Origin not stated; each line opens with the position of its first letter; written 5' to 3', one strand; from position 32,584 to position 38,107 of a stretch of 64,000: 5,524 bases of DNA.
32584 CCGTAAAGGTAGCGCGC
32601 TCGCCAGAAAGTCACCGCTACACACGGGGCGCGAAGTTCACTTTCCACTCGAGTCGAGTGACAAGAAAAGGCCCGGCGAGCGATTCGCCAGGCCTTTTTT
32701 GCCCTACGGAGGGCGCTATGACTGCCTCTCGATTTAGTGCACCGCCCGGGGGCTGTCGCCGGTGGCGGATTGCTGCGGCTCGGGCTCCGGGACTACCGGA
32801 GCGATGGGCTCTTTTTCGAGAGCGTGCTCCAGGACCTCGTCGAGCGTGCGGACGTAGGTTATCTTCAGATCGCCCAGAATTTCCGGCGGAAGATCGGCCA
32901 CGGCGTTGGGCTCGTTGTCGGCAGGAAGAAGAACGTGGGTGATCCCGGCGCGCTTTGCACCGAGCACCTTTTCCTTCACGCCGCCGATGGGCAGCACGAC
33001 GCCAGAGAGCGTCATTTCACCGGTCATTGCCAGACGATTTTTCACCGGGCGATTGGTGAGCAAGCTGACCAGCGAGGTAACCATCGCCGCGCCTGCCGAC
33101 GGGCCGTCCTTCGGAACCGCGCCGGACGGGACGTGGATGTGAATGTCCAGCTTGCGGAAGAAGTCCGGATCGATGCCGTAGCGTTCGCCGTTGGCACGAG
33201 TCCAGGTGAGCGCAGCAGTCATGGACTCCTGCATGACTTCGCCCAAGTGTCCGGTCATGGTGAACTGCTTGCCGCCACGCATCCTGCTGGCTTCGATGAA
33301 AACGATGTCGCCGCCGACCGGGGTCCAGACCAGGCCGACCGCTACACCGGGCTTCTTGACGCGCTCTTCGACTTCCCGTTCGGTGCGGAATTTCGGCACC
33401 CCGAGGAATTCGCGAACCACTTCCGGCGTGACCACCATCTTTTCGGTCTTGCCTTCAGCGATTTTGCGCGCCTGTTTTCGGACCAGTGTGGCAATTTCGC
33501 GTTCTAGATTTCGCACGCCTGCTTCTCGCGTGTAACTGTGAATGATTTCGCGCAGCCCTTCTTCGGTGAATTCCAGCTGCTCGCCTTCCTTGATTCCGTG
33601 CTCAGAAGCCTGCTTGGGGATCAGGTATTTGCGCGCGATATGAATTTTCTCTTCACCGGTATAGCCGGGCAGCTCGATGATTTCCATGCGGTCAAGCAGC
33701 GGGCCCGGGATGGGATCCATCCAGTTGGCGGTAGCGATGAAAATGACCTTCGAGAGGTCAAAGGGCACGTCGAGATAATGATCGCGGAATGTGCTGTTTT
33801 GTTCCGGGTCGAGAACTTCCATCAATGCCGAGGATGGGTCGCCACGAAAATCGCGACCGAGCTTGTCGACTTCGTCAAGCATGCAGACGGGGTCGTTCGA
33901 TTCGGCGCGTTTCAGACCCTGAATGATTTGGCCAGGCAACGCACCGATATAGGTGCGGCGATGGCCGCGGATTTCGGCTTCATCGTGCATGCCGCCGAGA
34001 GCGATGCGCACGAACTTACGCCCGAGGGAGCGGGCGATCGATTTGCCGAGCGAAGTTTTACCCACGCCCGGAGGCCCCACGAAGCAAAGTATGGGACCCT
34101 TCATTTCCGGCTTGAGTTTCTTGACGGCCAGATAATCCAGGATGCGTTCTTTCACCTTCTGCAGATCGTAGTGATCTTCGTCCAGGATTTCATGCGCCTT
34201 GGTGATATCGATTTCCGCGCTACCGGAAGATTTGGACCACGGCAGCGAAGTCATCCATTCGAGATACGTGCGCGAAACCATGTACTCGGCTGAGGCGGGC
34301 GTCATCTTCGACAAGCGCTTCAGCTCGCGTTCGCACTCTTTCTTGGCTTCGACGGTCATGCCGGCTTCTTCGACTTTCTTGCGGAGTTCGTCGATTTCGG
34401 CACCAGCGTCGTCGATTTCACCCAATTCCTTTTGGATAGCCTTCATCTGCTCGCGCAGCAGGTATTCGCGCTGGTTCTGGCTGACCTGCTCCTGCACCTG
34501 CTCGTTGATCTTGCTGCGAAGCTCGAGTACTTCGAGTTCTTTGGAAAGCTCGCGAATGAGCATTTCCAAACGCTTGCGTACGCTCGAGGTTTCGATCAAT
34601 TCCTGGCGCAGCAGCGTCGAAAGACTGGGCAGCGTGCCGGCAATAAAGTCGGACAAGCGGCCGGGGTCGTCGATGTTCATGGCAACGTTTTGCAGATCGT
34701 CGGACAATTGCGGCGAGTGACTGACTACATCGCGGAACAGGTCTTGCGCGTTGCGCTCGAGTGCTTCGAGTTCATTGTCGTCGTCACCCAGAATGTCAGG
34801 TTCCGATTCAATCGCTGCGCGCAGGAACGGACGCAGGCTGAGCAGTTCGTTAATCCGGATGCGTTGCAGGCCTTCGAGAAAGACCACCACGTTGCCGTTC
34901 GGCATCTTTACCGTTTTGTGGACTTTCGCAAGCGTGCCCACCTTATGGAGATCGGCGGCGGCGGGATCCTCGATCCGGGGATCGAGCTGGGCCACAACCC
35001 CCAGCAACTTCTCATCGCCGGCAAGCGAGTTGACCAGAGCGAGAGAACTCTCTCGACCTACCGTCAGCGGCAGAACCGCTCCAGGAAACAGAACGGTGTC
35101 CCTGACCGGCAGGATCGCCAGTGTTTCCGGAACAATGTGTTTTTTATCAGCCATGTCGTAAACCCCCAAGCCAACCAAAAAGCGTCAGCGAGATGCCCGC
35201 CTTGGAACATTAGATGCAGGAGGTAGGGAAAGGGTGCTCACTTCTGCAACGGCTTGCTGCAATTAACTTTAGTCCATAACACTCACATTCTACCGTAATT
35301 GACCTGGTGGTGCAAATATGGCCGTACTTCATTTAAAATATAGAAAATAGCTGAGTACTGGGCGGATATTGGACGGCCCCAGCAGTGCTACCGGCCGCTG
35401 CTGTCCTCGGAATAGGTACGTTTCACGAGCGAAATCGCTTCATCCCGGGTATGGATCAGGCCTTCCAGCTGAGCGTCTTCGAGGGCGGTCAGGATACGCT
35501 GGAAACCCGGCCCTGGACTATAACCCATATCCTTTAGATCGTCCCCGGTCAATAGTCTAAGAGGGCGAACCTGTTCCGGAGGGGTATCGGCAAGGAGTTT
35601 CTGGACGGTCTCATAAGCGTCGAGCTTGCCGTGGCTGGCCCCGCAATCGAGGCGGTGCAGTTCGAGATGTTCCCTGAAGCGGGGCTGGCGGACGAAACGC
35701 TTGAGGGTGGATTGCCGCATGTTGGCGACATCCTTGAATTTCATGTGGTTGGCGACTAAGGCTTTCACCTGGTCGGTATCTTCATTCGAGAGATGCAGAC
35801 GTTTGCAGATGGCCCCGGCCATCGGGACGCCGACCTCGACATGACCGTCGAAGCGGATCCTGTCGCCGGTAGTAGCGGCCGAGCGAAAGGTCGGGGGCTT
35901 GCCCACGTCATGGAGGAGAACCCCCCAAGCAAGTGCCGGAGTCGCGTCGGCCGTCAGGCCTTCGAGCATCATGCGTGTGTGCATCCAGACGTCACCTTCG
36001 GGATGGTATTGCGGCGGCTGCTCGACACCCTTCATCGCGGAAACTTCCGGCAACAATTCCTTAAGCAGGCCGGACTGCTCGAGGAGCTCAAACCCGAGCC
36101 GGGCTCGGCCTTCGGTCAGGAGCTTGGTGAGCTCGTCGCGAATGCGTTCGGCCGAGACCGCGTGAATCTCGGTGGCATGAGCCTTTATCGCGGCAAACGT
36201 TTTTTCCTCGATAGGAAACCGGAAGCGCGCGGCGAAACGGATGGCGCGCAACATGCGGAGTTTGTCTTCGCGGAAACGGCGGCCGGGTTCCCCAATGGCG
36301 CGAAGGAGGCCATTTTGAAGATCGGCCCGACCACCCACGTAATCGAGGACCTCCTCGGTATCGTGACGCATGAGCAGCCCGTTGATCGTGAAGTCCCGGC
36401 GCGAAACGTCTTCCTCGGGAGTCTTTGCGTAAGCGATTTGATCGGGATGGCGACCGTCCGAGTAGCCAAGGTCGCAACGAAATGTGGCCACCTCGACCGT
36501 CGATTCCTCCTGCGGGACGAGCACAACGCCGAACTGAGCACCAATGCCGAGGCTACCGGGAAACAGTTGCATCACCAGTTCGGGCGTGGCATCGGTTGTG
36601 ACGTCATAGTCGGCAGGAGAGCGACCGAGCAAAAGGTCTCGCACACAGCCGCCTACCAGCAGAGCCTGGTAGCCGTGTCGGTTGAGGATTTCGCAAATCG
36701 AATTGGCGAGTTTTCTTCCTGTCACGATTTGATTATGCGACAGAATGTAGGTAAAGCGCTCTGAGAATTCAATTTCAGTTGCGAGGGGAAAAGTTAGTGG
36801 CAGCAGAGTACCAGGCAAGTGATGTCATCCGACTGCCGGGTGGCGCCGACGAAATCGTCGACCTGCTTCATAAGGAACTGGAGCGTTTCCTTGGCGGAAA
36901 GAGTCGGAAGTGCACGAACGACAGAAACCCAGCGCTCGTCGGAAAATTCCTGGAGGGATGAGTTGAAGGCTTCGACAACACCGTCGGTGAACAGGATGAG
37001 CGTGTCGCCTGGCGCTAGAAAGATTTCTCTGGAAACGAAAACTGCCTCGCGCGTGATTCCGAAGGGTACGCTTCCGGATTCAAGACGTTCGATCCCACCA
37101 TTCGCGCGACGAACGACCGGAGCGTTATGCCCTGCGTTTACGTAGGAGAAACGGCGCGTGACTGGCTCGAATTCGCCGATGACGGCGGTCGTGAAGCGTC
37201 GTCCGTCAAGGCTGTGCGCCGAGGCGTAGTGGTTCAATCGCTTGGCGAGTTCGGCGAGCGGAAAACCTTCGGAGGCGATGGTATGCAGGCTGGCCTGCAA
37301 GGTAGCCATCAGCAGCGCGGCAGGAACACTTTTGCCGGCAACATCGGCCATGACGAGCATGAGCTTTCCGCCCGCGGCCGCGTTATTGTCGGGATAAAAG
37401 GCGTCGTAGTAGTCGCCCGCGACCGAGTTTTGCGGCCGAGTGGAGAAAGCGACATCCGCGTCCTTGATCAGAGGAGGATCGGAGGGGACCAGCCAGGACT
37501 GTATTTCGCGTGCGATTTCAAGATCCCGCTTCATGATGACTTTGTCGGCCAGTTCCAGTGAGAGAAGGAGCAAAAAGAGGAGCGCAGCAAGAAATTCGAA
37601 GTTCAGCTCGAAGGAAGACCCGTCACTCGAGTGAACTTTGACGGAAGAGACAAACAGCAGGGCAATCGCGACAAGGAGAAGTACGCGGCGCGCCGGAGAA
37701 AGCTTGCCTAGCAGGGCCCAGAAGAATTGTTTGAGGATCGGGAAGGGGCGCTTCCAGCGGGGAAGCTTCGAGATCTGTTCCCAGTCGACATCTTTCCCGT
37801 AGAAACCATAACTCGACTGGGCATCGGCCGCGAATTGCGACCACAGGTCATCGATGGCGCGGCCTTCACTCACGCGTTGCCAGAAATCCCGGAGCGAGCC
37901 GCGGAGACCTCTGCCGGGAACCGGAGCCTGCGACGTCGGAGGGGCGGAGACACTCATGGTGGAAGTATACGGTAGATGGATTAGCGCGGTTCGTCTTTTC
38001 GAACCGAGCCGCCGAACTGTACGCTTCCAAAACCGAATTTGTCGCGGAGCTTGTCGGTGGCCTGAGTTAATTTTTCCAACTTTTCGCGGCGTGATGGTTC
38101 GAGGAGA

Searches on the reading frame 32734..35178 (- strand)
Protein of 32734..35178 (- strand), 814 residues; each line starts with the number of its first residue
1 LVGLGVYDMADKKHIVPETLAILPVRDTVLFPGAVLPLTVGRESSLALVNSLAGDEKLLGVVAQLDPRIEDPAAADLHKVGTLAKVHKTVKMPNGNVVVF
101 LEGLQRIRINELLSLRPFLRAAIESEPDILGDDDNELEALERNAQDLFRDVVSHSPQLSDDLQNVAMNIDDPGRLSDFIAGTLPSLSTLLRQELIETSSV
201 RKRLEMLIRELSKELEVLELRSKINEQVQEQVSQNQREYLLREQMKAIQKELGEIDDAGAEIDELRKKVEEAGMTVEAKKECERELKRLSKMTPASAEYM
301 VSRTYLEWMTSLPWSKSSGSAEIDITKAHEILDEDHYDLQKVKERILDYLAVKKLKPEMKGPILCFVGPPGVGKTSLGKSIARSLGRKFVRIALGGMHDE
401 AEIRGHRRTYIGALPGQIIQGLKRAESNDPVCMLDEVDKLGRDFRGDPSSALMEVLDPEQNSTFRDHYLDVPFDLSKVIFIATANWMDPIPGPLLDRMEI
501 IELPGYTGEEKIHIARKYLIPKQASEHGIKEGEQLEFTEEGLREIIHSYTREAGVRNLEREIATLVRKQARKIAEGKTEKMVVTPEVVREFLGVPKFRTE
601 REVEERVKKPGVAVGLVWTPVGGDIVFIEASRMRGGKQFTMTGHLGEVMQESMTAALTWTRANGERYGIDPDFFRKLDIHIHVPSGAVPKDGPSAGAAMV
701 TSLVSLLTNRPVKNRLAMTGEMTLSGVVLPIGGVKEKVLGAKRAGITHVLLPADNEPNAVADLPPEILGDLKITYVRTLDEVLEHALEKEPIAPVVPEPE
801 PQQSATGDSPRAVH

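Call 32: search_protein_families(library=pfam, proteins=[window:32734-35178:-], max_evalue=0.00001)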
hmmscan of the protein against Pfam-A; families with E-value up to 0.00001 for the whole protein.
window:32734-35178:- (814 aa): 6 families
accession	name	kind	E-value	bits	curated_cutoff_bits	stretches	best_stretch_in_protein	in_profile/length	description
PF05362.19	Lon_C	-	1.3e-79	267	21.1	1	583-788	2-204/205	Lon protease (S16) C-terminal proteolytic domain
PF02190.22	LON_substr_bdg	-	3e-47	161.6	28.7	1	19-212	1-199/200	ATP-dependent protease La (LON) substrate-binding domain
PF00004.35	AAA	-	8.1e-24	85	21.2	1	364-501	1-126/131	ATPase family associated with various cellular activities (AAA)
PF22667.2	Lon_lid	-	1.1e-21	76.6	27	1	526-580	2-55/57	Lon protease AAA+ ATPase lid domain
PF07728.20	AAA_5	-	4.3e-07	30.4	22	1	364-488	2-125/139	AAA domain (dynein-related subfamily)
PF13541.12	ChlI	-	9.9e-06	25.9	27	0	629-755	2-121/121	Subunit ChlI of Mg-chelatase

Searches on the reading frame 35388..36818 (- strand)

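Call 33: search_protein_families(library=pfam, proteins=[window:35388-36818:-], max_evalue=0.00001)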
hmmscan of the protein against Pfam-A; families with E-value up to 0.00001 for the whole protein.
window:35388-36818:- (476 aa): 3 families
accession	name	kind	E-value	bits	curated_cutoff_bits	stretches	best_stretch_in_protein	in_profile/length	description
PF01743.26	PolyA_pol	-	3.9e-36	124.6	23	1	53-173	2-126/126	Poly A polymerase head domain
PF12627.12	PolyA_pol_RNAbd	-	1.9e-21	76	22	1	201-261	2-62/64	Probable RNA and SrmB- binding site of polymerase A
PF01966.28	HD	-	5.5e-08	33.5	22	1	280-375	11-106/116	HD domain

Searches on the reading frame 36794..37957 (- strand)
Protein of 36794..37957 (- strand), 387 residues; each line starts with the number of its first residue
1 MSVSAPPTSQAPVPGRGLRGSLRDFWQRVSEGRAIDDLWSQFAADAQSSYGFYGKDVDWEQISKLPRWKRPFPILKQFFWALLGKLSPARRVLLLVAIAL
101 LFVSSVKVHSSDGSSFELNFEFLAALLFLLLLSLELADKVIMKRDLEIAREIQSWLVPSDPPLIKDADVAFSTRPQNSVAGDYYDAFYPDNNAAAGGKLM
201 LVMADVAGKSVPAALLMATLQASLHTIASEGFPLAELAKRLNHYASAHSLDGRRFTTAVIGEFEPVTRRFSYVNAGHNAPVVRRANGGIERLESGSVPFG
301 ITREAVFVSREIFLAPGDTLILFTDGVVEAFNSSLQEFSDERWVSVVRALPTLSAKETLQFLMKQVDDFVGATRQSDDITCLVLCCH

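Call 33: search_protein_families(library=pfam, proteins=[window:36794-37957:-], max_evalue=0.00001)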
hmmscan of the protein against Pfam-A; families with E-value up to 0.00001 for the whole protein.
window:36794-37957:- (387 aa): 1 family
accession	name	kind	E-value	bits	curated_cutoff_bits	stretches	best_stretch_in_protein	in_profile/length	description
PF07228.17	SpoIIE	-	6.6e-48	163.6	25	1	196-385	2-190/192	Stage II sporulation protein E (SpoIIE)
